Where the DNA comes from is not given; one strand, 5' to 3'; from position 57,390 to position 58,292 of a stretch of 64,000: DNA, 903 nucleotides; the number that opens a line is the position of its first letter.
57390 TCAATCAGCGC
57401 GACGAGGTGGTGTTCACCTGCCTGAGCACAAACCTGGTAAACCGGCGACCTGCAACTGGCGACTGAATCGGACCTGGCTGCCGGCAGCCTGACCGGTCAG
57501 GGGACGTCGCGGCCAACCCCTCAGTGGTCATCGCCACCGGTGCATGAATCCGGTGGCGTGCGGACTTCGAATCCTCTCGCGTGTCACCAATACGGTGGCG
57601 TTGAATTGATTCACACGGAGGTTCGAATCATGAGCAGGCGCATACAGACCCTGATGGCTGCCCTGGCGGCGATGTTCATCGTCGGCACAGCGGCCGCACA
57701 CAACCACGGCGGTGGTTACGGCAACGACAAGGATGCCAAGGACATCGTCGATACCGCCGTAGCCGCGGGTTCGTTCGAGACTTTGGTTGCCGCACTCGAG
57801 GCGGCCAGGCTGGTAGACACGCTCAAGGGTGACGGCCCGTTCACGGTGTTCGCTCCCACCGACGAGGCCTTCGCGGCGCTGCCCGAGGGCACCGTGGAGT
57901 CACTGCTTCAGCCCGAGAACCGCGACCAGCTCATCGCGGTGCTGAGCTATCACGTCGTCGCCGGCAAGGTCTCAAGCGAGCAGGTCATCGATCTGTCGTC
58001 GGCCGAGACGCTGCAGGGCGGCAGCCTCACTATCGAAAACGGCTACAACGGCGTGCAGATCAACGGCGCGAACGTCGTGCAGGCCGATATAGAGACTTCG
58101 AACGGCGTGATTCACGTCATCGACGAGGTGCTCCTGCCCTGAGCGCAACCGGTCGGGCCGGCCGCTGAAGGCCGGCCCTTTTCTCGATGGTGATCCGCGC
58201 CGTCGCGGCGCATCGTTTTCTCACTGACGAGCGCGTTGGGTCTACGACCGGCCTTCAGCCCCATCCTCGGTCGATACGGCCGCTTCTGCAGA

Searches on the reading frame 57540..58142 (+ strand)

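Call 11: search_protein_families(library=pfam, proteins=[window:57540-58142:+])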
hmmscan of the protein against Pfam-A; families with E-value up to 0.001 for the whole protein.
window:57540-58142:+ (200 aa): 1 family
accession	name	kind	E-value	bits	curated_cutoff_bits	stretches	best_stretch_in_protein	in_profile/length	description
PF02469.27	Fasciclin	-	2.4e-41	141.2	22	1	78-200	2-123/123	Fasciclin domain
